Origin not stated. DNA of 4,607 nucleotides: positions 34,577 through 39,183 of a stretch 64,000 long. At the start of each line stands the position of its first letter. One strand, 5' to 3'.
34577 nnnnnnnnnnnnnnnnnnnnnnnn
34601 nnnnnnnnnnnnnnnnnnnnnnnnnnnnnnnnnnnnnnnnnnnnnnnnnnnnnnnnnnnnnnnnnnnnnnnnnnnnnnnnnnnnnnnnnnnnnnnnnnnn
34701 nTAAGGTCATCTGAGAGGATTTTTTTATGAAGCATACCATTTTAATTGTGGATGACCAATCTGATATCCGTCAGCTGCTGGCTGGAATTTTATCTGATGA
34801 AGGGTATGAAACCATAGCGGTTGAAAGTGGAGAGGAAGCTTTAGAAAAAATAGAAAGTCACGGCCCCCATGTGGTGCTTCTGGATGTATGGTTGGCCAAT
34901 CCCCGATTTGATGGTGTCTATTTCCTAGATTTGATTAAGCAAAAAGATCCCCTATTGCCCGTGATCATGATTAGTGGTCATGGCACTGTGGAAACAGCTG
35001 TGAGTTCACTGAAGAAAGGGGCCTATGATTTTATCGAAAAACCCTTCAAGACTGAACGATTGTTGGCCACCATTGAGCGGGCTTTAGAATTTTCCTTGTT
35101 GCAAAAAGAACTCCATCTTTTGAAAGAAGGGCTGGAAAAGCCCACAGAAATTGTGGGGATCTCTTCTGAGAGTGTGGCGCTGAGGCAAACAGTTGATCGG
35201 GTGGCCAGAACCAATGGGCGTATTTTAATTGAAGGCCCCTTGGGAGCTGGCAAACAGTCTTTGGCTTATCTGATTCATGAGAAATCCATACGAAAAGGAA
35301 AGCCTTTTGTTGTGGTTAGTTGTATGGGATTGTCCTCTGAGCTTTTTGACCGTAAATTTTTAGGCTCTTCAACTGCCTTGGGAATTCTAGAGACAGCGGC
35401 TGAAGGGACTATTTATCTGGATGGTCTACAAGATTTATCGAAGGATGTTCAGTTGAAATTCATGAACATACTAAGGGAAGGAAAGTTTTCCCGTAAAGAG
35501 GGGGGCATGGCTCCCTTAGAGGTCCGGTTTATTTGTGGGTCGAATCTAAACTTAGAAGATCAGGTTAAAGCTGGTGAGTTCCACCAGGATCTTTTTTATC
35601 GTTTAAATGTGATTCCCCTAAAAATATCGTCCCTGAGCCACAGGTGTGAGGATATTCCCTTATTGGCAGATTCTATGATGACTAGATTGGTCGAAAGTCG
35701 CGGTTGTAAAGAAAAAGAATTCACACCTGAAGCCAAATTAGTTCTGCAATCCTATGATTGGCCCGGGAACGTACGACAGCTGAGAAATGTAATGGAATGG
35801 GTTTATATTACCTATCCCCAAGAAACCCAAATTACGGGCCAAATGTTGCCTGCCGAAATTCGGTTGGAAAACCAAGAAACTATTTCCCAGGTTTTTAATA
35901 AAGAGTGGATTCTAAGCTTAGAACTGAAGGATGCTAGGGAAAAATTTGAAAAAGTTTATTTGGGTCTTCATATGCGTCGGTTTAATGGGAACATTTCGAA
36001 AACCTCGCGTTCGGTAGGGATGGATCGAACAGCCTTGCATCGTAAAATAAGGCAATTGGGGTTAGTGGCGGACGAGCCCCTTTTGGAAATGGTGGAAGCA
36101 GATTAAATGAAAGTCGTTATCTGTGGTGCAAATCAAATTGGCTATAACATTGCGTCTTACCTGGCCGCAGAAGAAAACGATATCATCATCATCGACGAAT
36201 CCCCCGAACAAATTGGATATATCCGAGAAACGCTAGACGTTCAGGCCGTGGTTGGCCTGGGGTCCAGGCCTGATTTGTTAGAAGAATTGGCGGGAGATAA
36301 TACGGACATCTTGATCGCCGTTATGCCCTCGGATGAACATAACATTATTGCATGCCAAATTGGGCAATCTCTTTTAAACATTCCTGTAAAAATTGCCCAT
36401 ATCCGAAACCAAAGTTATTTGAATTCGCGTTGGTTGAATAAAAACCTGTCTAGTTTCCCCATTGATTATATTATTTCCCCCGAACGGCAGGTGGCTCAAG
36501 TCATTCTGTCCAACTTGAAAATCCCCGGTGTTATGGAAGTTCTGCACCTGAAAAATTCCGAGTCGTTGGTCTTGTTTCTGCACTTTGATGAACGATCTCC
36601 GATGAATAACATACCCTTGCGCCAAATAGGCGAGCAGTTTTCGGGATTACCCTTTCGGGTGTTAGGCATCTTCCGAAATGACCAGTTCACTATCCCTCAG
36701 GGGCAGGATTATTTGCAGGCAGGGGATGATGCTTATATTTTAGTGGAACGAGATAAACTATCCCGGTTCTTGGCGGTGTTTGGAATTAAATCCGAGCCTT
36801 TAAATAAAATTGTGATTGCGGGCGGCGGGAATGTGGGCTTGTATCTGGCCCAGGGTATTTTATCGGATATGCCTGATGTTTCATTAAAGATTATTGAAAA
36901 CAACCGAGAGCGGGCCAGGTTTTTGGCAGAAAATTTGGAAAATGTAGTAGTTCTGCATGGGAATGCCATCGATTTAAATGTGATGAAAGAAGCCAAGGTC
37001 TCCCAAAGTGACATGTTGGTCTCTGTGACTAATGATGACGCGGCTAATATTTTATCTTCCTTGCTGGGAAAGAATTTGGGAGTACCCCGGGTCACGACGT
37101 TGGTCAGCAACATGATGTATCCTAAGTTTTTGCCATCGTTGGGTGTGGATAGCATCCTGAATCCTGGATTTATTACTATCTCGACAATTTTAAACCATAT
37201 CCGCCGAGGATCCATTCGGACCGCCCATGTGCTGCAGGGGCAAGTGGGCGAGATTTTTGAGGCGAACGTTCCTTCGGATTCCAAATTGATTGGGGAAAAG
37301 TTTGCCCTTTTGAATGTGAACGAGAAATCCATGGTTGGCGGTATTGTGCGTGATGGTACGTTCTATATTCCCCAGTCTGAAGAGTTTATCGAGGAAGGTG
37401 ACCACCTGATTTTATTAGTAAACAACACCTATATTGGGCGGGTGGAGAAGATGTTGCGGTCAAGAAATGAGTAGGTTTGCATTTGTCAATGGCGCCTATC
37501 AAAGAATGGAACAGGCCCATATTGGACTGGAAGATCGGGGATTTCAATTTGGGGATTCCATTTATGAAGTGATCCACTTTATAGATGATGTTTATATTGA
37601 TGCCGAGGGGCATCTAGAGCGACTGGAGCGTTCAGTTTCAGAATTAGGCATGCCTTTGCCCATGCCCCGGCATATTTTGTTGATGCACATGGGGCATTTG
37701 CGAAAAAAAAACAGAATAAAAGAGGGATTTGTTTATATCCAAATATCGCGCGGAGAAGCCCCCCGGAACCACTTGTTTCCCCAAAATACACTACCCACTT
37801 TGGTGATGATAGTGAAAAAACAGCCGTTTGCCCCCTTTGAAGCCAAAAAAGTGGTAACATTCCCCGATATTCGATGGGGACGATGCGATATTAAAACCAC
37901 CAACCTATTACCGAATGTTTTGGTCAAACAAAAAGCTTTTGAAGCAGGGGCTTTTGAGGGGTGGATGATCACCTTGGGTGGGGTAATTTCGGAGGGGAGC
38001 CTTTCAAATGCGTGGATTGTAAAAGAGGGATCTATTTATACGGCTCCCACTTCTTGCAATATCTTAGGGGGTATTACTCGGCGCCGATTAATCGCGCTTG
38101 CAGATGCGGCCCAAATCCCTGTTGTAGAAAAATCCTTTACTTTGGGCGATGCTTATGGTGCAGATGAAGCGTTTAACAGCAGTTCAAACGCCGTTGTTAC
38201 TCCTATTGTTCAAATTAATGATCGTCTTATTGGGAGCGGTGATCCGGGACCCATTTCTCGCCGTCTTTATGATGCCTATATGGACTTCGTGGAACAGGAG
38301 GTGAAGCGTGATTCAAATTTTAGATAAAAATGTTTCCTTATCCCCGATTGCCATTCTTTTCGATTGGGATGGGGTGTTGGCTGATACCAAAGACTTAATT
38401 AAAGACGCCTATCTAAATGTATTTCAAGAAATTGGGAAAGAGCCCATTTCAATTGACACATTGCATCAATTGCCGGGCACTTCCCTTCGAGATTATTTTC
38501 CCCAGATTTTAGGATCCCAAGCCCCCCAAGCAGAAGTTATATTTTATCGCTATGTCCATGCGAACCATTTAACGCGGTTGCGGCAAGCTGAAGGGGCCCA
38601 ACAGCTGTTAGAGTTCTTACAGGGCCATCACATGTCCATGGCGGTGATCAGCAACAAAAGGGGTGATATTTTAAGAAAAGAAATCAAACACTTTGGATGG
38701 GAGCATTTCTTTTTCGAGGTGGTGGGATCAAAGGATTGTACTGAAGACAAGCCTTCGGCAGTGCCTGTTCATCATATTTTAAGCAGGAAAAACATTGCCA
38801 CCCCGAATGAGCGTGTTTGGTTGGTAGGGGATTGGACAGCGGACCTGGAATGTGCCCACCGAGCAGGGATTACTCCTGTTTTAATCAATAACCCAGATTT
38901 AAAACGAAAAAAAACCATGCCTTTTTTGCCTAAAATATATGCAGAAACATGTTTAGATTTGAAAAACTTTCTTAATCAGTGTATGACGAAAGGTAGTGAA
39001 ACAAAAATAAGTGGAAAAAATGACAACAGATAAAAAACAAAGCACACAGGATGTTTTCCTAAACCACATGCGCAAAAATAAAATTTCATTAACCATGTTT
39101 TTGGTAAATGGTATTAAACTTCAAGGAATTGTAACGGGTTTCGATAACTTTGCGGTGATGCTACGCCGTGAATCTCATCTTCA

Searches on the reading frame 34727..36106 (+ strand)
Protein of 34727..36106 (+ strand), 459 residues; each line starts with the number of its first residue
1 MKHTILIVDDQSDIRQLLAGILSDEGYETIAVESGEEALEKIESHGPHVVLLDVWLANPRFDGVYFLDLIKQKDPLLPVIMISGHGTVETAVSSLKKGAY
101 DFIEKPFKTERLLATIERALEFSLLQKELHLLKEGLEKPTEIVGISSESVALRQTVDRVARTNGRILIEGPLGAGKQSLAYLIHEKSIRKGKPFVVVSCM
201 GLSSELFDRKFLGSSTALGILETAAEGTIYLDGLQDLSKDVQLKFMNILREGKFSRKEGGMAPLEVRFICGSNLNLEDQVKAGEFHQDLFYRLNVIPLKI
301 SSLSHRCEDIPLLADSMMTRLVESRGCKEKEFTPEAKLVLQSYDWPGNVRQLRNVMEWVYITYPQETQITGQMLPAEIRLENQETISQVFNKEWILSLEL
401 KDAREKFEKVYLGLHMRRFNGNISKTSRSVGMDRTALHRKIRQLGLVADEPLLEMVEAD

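Call 66: search_protein_families(library=pfam, proteins=[window:34727-36106:+], max_evalue=0.00001)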
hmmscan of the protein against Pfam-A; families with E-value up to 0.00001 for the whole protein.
window:34727-36106:+ (459 aa): 5 families
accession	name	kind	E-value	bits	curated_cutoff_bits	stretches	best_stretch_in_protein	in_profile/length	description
PF00158.32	Sigma54_activat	-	8.2e-32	110.6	20.2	1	143-298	2-167/168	Sigma-54 interaction domain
PF00072.30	Response_reg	-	2.5e-28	98.9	30.2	1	5-116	1-110/111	Response regulator receiver domain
PF25601.1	AAA_lid_14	-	8.7e-22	77.2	27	1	305-385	2-81/87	AAA+ ATPase lid domain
PF14532.12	Sigma54_activ_2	-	1.7e-18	67.6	25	1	143-302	1-137/138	Sigma-54 interaction domain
PF02954.25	HTH_8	-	1.3e-07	31.7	22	1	404-443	2-41/42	Bacterial regulatory protein, Fis family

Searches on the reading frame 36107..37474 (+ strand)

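Call 66: search_protein_families(library=pfam, proteins=[window:36107-37474:+], max_evalue=0.00001)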
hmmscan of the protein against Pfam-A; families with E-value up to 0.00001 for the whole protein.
window:36107-37474:+ (455 aa): 2 families
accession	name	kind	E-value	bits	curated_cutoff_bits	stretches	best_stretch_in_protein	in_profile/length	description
PF02254.24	TrkA_N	-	1.2e-42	145.4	23.8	2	3-125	1-116/116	TrkA-N domain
PF02080.26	TrkA_C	-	1.8e-16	60.2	27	1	384-450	2-70/71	TrkA-C domain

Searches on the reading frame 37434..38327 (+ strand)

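Call 66: search_protein_families(library=pfam, proteins=[window:37434-38327:+], max_evalue=0.00001)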
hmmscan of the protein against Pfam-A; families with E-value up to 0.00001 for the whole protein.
window:37434-38327:+ (297 aa): 1 family
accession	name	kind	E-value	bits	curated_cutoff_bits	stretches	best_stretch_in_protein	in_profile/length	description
PF01063.24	Aminotran_4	-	3.8e-44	151.6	28.5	1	43-261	2-223/223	Amino-transferase class IV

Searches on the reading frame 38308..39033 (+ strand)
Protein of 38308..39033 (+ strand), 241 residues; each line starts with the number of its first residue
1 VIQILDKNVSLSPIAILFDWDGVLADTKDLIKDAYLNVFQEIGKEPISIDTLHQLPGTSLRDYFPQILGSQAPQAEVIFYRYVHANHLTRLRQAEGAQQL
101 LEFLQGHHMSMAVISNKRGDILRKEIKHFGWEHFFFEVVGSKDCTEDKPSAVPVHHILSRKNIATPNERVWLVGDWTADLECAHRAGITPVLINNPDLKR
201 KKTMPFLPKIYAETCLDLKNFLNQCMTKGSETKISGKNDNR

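Call 66: search_protein_families(library=pfam, proteins=[window:38308-39033:+], max_evalue=0.00001)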
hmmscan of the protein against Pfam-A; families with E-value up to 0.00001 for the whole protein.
window:38308-39033:+ (241 aa): 2 families
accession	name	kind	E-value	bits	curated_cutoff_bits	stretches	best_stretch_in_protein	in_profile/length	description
PF13419.12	HAD_2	-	5.1e-34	118.4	23.8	1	16-191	1-176/178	Haloacid dehalogenase-like hydrolase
PF00702.32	Hydrolase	-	5.5e-13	50.2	26.4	1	15-187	3-191/191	haloacid dehalogenase-like hydrolase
